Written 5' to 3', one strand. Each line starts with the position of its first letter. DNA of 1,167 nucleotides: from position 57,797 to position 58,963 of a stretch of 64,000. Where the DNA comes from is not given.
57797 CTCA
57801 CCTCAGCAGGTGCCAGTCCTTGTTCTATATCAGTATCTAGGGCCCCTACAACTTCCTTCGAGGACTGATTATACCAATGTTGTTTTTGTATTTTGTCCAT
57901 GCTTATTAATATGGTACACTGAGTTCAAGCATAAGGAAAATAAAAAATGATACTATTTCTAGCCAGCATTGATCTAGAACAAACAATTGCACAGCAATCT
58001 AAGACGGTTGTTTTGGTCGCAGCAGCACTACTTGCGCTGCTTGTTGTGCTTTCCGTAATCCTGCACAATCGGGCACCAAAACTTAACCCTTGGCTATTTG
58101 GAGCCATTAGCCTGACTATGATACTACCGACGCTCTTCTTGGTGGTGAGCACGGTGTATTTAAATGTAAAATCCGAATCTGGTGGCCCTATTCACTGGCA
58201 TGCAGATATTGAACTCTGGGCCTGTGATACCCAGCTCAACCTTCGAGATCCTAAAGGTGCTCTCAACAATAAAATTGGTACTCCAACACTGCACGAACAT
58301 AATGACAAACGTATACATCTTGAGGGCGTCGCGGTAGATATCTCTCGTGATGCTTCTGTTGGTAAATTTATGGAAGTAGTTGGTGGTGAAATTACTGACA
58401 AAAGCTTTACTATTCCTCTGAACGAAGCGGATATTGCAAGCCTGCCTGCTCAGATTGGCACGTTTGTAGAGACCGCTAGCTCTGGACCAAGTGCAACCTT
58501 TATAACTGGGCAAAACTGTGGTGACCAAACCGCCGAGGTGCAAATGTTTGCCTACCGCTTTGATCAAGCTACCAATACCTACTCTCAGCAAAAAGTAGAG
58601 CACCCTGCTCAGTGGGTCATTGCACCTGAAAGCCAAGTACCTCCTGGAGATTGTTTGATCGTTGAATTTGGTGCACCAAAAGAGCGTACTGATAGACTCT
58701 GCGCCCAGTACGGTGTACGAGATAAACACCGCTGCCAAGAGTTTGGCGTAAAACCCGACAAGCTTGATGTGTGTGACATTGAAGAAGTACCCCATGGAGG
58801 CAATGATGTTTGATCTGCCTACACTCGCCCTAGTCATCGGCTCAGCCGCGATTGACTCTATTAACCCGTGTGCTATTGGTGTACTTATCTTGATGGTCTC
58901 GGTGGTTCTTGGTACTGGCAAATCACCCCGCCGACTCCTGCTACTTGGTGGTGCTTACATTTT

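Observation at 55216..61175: Divergent P-type ATPase and a four-gene Cys-rich exoprotein / CcdA / ATP-cone / flavoprotein disulfide reductase operon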

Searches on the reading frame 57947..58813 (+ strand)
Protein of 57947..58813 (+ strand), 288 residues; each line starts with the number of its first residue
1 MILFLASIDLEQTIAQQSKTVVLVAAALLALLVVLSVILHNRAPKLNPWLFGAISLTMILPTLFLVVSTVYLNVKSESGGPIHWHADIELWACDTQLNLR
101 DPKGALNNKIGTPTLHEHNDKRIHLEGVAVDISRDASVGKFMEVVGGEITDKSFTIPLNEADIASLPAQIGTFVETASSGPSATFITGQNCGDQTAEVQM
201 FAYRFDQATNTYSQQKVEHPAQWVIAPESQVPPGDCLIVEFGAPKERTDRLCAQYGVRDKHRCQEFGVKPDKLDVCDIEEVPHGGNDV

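Call 3: search_protein_families(library=pfam, proteins=[window:57947-58813:+], max_evalue=0.01)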
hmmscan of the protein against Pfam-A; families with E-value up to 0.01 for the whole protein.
window:57947-58813:+ (288 aa): 0 families

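Call 4: search_protein_families(library=ncbifam, proteins=[window:57947-58813:+], max_evalue=0.01)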
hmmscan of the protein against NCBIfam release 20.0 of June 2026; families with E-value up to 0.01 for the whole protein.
window:57947-58813:+ (288 aa): 0 families

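Call 5: find_homologous_proteins(query=window:57947-58813:+, max_evalue=0.001)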
Query window:57947-58813:+ (288 aa): 591 proteins with E <= 0.001 among 8000 candidates; the best 120 are listed.
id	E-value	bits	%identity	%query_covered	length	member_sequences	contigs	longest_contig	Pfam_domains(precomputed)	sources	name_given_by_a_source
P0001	1.1e-191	653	100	100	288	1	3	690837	-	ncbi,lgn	-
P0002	3.2e-126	438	66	100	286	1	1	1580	-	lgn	-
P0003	1.4e-99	351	54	98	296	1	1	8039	-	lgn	-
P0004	2.0e-98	347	55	97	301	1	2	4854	-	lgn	-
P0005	7.6e-97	342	54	98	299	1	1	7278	-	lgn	-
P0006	1.5e-96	341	52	96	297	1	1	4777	-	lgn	-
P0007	3.8e-96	339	55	96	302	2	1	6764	-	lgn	-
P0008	8.3e-96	338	52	98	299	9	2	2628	-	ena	-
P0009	2.1e-95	337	54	95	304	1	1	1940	-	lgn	-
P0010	7.0e-95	335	54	96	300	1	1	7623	-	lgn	-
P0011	2.5e-94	334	53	97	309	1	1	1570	-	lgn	-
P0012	2.6e-94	333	51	98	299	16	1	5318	-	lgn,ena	-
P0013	4.5e-94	333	51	97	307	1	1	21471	-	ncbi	-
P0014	5.1e-94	333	51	97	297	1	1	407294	-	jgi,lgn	jgi:hypothetical protein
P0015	5.2e-94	332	54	95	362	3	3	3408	-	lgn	-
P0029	7.3e-89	316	49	97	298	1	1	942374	-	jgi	jgi:hypothetical protein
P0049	2.3e-86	307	53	81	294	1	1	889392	-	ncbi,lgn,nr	ncbi:MAG TPA: hypothetical protein VLA77_01275 [Candidatus Saccharimonadales bacterium]|nr:hypotheti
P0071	6.7e-84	299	49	98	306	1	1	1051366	-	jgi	jgi:hypothetical protein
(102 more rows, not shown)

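Call 7: find_encoding_contigs(protein=P0049, flank=6000, max_places=2)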
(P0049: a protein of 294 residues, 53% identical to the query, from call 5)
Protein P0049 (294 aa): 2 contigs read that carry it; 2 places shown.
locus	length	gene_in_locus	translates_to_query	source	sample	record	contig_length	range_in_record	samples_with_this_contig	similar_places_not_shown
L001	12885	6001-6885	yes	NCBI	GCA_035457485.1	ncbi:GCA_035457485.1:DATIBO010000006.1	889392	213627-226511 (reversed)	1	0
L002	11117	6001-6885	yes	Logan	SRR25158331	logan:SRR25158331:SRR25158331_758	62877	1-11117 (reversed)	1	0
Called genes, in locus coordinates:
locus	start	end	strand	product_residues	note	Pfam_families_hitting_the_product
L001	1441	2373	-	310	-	PF08014:MATCAP (faint)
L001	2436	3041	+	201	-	PF13489:Methyltransf_23, PF03848:TehB (weak), PF08241:Methyltransf_11, PF08242:Methyltransf_12, PF13649:Methyltransf_25 (weak)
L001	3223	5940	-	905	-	PF00690:Cation_ATPase_N, PF00122:E1-E2_ATPase, PF00702:Hydrolase, PF13246:Cation_ATPase, PF00689:Cation_ATPase_C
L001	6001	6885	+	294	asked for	-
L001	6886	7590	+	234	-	PF11139:SfLAP (weak)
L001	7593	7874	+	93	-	-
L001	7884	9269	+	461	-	PF07992:Pyr_redox_2, PF13738:Pyr_redox_3 (weak), PF00070:Pyr_redox, PF02852:Pyr_redox_dim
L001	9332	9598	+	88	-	PF04994:TfoX_C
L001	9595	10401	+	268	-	PF22435:MRM3-like_sub_bind, PF08032:SpoU_sub_bind, PF00588:SpoU_methylase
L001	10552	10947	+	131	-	-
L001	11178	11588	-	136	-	-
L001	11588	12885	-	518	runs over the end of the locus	PF01204:Trehalase, PF22422:MGH1-like_GH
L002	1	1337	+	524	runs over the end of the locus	PF00239:Resolvase, PF07508:Recombinase (weak)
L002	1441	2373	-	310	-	PF08014:MATCAP (faint)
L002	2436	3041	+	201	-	PF13489:Methyltransf_23, PF03848:TehB (weak), PF08241:Methyltransf_11, PF08242:Methyltransf_12, PF13649:Methyltransf_25 (weak)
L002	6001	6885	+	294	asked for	-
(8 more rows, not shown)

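Call 8: find_encoding_contigs(protein=P0071, flank=6000, max_places=2)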
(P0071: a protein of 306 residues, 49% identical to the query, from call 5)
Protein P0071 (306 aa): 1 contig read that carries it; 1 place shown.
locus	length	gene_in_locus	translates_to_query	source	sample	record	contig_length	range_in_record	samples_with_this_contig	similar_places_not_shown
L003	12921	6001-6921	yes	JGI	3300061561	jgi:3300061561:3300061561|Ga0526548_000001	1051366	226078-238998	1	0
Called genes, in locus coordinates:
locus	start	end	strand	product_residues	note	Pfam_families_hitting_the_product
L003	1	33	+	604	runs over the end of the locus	PF12229:PG_binding_4 (faint), PF13354:Beta-lactamase2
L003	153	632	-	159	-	PF04977:DivIC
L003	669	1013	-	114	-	-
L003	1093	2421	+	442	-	-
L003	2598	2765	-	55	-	-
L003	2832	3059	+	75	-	-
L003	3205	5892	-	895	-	PF00690:Cation_ATPase_N, PF00122:E1-E2_ATPase, PF00702:Hydrolase, PF13246:Cation_ATPase, PF12710:HAD (weak), PF00689:Cation_ATPase_C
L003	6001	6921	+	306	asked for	-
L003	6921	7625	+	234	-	PF11139:SfLAP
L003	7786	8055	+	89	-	PF03477:ATP-cone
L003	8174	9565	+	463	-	PF00890:FAD_binding_2 (faint), PF07992:Pyr_redox_2, PF13450:NAD_binding_8 (faint), PF13738:Pyr_redox_3, PF00070:Pyr_redox, PF02852:Pyr_redox_dim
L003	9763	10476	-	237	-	-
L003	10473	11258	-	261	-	PF00215:OMPdecase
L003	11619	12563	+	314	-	PF00294:PfkB, PF08543:Phos_pyr_kin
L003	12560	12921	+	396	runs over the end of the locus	PF04471:Mrr_cat (weak)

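Call 9: find_encoding_contigs(protein=P0029, flank=6000, max_places=2)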
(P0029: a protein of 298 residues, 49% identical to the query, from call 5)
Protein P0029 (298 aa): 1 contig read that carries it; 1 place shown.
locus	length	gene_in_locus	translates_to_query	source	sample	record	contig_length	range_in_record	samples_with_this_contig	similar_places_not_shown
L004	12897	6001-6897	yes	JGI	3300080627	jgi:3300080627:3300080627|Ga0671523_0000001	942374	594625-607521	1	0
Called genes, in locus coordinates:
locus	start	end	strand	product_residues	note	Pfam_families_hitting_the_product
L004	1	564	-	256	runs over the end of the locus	-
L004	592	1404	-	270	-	-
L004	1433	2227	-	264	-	-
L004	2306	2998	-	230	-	-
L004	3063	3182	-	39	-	-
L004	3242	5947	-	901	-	PF00690:Cation_ATPase_N, PF00122:E1-E2_ATPase, PF13246:Cation_ATPase, PF00702:Hydrolase, PF00689:Cation_ATPase_C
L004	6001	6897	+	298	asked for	-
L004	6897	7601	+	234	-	PF11139:SfLAP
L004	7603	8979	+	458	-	PF03486:HI0933_like (faint), PF07992:Pyr_redox_2, PF13738:Pyr_redox_3, PF00070:Pyr_redox, PF02852:Pyr_redox_dim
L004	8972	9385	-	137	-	PF01047:MarR (weak), PF13412:HTH_24 (weak)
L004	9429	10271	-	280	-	-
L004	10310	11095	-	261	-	PF00398:RrnaAD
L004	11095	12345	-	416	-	PF03990:DUF348, PF07501:G5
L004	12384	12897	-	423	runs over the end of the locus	PF03990:DUF348, PF07501:G5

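Call 12: find_related_loci(query=A1, collection=genome_contigs, flank=8000)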
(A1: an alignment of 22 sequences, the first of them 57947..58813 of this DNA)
Query A1 (288 aa) in genome_contigs; peptide patterns used: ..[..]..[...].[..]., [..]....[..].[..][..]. (x = any residue, [..] = any of these).
91 stretches matched a pattern; 71 encode a relative of the query (tblastn E <= 1e-3); 70 distinct loci.
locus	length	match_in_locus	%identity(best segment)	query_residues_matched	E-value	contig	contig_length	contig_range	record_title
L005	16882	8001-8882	51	2-281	2e-103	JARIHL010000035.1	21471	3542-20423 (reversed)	MAG: Candidatus Saccharibacteria bacterium isolate CullarsAll.DT.39 k141_811605, whole genome shotgun sequence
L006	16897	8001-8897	52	5-287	4e-98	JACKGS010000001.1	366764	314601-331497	MAG: Candidatus Nomurabacteria bacterium isolate HK-STAS-PATE-44 HK-STAS-PATE-44_1, whole genome shotgun sequence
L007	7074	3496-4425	49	1-284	3e-95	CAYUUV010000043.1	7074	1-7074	MAG TPA_asm: uncultured Candidatus Saccharibacteria bacterium isolate SRP285395_co1_312 genome assembly, contig: NODE_19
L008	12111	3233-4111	49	1-281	2e-93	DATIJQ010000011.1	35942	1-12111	MAG TPA_asm: Candidatus Saccharimonas sp. isolate SMAG_U15695 k141_574315, whole genome shotgun sequence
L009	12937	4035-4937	49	2-281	3e-93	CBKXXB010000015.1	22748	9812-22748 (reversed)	MAG TPA_asm: uncultured bacterium isolate SRR29175778_binner123_Refined_11 genome assembly, contig: ERZ27337285.163, who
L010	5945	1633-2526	49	3-287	4e-90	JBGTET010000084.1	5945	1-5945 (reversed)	MAG: Candidatus Saccharimonadales bacterium isolate JTS-RE174 k141_2082341, whole genome shotgun sequence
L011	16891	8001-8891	49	3-281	8e-90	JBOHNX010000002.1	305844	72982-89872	MAG: Candidatus Saccharimonadales bacterium isolate SD8036_maxbin2.bin.8 NODE_7_length_305844_cov_14.093472, whole genom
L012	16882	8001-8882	47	1-281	2e-89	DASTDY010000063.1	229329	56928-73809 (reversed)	MAG TPA_asm: Candidatus Saccharimonadales bacterium isolate SMAG_U833 k141_1527661, whole genome shotgun sequence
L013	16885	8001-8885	47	4-280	2e-87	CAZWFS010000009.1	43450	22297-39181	MAG TPA_asm: uncultured Candidatus Saccharibacteria bacterium isolate binchicken_co174_48 genome assembly, contig: NODE_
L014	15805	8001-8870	47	3-284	4e-86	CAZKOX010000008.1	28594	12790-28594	MAG TPA_asm: uncultured Candidatus Saccharibacteria bacterium isolate SRP192515_co1_375 genome assembly, contig: NODE_14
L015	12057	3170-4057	46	3-281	5e-86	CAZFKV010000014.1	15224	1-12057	MAG TPA_asm: uncultured Candidatus Saccharibacteria bacterium isolate SRP173033_co1_152 genome assembly, contig: NODE_77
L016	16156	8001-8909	43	3-281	5e-85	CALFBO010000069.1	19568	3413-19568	MAG: Candidatus Saccharimonadia bacterium isolate L1_Bin_METABAT__248_1 genome assembly, contig: c_000000160097, whole g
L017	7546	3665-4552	48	1-281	1e-84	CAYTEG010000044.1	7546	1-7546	MAG TPA_asm: uncultured Candidatus Saccharibacteria bacterium isolate SRP200132_co1_576 genome assembly, contig: NODE_17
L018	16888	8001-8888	45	1-281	1e-83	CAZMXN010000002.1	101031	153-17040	MAG TPA_asm: uncultured Candidatus Saccharibacteria bacterium isolate SRP144015_co1_122 genome assembly, contig: NODE_10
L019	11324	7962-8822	45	9-280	3e-83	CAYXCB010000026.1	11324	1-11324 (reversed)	MAG TPA_asm: uncultured Candidatus Saccharibacteria bacterium isolate SRP136066_co1_114 genome assembly, contig: NODE_73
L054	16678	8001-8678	46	10-257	1e-65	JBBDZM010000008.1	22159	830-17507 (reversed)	MAG: Patescibacteria group bacterium isolate LejiaD_49_69 Lejia_D_3826_length_22159_cov_42, whole genome shotgun sequenc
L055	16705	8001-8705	43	3-257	5e-64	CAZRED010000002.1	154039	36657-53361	MAG TPA_asm: uncultured Candidatus Saccharibacteria bacterium isolate SRP136066_co1_403 genome assembly, contig: NODE_42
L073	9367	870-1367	34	51-242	7e-28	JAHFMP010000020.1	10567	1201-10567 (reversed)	MAG: Candidatus Woesearchaeota archaeon isolate nzgw46 NODE_9919_length_10568_cov_3.103570, whole genome shotgun sequenc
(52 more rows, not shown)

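Call 16: predict_structure(alignment_id=A1)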
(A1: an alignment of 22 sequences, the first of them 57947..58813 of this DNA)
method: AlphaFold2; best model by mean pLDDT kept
length: 288 residues; sequences in the alignment: 22
mean_pLDDT: 86.0   pTM: 0.77
mean pLDDT of the five models: 86.0, 84.4, 84.1, 83.5, 81.7
residues with pLDDT >= 90: 164; 70-90: 90; 50-70: 16; < 50: 18
segments of 3 or more residues with pLDDT < 50: 1-6, 111-117, 285-288
pLDDT, mean of each block of 10 residues (from residue 1): 51 81 95 95 94 96 90 87 88 91 56 46 83 91 90 93 89 90 96 95 91 94 88 87 95 90 93 94 58
secondary structure, 60 per line:
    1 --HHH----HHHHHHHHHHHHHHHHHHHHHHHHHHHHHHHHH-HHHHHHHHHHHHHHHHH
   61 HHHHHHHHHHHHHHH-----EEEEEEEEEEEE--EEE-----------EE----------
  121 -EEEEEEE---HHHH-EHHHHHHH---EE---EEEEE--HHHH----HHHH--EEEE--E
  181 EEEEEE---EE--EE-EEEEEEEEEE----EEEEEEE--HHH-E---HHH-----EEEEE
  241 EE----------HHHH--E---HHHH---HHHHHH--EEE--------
elements in order: H10-42 H44-75 E81-92 E95-97 E122-128 H132-135 H138-144 E153-157 H160-163 H168-171 E174-177 E180-186 E197-206 E211-217 E236-242 H253-256 H263-266 H270-275 E278-280

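Call 19: fold_search(model_id=the predicted structure, library=pdb)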
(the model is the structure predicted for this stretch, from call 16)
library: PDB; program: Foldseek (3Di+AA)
matches with E <= 10: 105; with E <= 0.001: 0
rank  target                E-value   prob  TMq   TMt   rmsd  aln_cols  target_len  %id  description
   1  7ltq_A                5.3e-01  0.72  0.19  0.22   8.0       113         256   12  Crystal Structure of a histidine kinase from Burkholderia ambifaria MC40-6 (released 2021-03-17)
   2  7ltq_B                6.3e-01  0.75  0.21  0.24   7.7       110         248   14  Crystal Structure of a histidine kinase from Burkholderia ambifaria MC40-6 (released 2021-03-17)
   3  5c93_A                6.7e-01  0.14  0.20  0.24  15.8       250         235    8  Histidine kinase with ATP (released 2016-07-27)
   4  3ehh_B                1.2e+00  0.11  0.19  0.28  17.8       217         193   10  Crystal structure of DesKC-H188V in complex with ADP (released 2009-09-15)
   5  7ltq_D                1.4e+00  0.51  0.22  0.25   7.5       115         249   14  Crystal Structure of a histidine kinase from Burkholderia ambifaria MC40-6 (released 2021-03-17)
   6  3gew_A                1.5e+00  0.02  0.08  0.10  10.0       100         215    9  FaeE-FaeG chaperone-major pilin complex of F4 ad fimbriae (released 2009-10-20)
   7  3ja6_C                1.6e+00  0.18  0.17  0.14  14.0       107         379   11  Cryo-electron Tomography and All-atom Molecular Dynamics Simulations Reveal a Novel Kinase Conformational Switch in Ba (released 2015-12-09)
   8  2x2v_A                1.8e+00  0.75  0.18  0.61   3.1        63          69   21  Structural basis of a novel proton-coordination type in an F1Fo-ATP synthase rotor ring (released 2010-08-18)
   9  4cbj_A                1.8e+00  0.69  0.17  0.60   3.4        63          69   21  The c-ring ion binding site of the ATP synthase from Bacillus pseudofirmus OF4 is adapted to alkaliphilic cell physiol (released 2014-05-28)
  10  2zr3_A                2.1e+00  0.12  0.15  0.10  12.9       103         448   11  Crystal structure of seryl-tRNA synthetase from Pyrococcus horikoshii (released 2008-09-09)
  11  5gg4_C                2.1e+00  0.01  0.09  0.11  18.1       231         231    9  Crystal structure of USP7 with RNF169 peptide (released 2017-03-22)
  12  7p2y_J                2.3e+00  0.18  0.14  0.35   5.3        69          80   20  F1Fo-ATP synthase from Acinetobacter baumannii (state 1) (released 2022-02-02)
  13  3gew_D                2.3e+00  0.04  0.08  0.10   7.4        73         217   11  FaeE-FaeG chaperone-major pilin complex of F4 ad fimbriae (released 2009-10-20)
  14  8a6x_B                2.4e+00  0.13  0.26  0.21  12.2       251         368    8  Crystal structure of a chimeric LOV-Histidine kinase SB2F1 (asymmetrical variant, trigonal form with long c axis) (released 2024-01-10)
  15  3gie_A                2.4e+00  0.08  0.20  0.28  14.5       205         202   11  Crystal structure of DesKC_H188E in complex with AMP-PCP (released 2009-09-15)
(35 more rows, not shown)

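Call 23: find_encoding_contigs(protein=P0001, flank=1000, max_places=3)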
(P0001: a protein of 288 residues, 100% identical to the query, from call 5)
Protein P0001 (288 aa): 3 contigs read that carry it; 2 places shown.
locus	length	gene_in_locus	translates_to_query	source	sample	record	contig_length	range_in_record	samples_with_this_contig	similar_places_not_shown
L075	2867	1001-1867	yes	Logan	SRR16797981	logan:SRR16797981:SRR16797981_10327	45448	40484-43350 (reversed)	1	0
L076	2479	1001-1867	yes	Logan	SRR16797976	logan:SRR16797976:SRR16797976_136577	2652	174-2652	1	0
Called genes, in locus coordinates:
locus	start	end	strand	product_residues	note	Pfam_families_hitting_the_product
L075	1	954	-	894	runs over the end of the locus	PF00690:Cation_ATPase_N, PF00122:E1-E2_ATPase, PF13246:Cation_ATPase, PF00702:Hydrolase, PF00689:Cation_ATPase_C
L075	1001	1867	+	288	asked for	-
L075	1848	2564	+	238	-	PF11139:SfLAP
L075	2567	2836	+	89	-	PF03477:ATP-cone (weak)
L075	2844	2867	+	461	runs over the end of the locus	PF03486:HI0933_like (faint), PF07992:Pyr_redox_2, PF12831:FAD_oxidored (weak), PF13450:NAD_binding_8 (weak), PF13738:Pyr_redox_3 (weak), PF00070:Pyr_redox, PF02852:Pyr_redox_dim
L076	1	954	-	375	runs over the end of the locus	?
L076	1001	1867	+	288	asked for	-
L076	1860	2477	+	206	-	?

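Call 30: search_protein_families(library=pfam, alignment_id=A1, max_evalue=1)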
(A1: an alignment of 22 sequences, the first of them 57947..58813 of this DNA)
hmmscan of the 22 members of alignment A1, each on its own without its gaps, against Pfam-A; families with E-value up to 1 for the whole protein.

A. member 1, window:57947-58813:+ (288 aa): 2 families
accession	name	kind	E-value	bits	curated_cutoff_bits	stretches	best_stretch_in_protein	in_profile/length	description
PF18563.6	TubC_N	-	0.12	13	26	1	85-110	10-35/52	TubC N-terminal docking domain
PF18301.6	preATP-grasp_3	-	0.18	12.4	26.3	1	205-229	26-50/76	pre ATP-grasp 3 domain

B. families by the number of members that match (of 22 scanned): 35 families (the first 25 are shown)
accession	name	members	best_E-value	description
PF04932.20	Wzy_C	7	0.08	O-Antigen ligase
PF00916.26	Sulfate_transp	4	0.0046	Sulfate permease family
PF25093.1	DUF7807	3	0.0051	Family of unknown function (DUF7807)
PF03649.18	UPF0014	3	0.073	Uncharacterised protein family (UPF0014)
PF05721.19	PhyH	3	0.11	Phytanoyl-CoA dioxygenase (PhyH)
PF01284.28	MARVEL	2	0.036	Membrane-associating domain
PF24357.1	TMD0_ABC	2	0.076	ABC transporter TMD0 domain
PF14264.12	Glucos_trans_II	2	0.096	Glucosyl transferase GtrII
PF11683.13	DUF3278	2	0.11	Protein of unknown function (DUF3278)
PF13567.11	DUF4131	2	0.36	Domain of unknown function (DUF4131)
PF13520.12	AA_permease_2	1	0.01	Amino acid permease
PF19450.4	DUF5988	1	0.014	Family of unknown function (DUF5988)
PF14351.11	DUF4401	1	0.014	Domain of unknown function (DUF4401)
PF17329.7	DUF5367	1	0.025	Family of unknown function (DUF5367)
PF12848.13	ABC_tran_Xtn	1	0.041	ABC transporter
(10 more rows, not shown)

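Call 47: search_solved_structures(query=A1, max_evalue=10, show_alignments=3)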
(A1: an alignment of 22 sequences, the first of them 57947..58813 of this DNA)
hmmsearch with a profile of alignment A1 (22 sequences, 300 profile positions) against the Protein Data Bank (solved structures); distinct sequences matched with E-value up to 10: 0.

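Call 52: search_protein_families(library=pfam, proteins=[L054:9707-10000:+, L055:9729-10016:+, L054:4418-4984:+, L054:3725-4096:+, L073:293-748:-], max_evalue=0.01)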
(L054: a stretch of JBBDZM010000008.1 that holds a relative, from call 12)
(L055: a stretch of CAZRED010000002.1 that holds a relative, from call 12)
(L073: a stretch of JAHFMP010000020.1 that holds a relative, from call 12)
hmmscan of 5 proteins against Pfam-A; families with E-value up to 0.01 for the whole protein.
L054:9707-10000:+ (97 aa): 2 families
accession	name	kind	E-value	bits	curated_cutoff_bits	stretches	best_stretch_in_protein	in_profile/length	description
PF00462.30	Glutaredoxin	-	3.8e-16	59.5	22.9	1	8-60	3-55/60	Glutaredoxin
PF13409.12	GST_N_2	-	0.0011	19.9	25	1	13-64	1-53/70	Glutathione S-transferase, N-terminal domain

L055:9729-10016:+ (95 aa): 1 family
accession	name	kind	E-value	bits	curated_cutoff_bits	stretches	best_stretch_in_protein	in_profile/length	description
PF00462.30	Glutaredoxin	-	8.5e-14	52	22.9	1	6-57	1-52/60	Glutaredoxin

L054:4418-4984:+ (188 aa): 1 family
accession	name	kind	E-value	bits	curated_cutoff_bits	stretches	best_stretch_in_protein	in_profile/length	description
PF01769.21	MgtE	-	6.7e-22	78.5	27.6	1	60-179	2-125/125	Divalent cation transporter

L054:3725-4096:+ (123 aa): 1 family
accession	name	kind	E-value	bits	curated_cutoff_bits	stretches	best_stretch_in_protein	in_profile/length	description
PF00072.30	Response_reg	-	1.7e-16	60.8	30.2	1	6-116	1-109/111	Response regulator receiver domain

L073:293-748:- (151 aa): 1 family
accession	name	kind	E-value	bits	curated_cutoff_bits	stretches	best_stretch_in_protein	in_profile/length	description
PF13473.12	Cupredoxin_1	-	0.00038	20.9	27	1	59-145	21-104/104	Cupredoxin-like domain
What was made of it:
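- A glutaredoxin can take the reductase's place (call 52), and a glutaredoxin cannot reduce metal ions.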
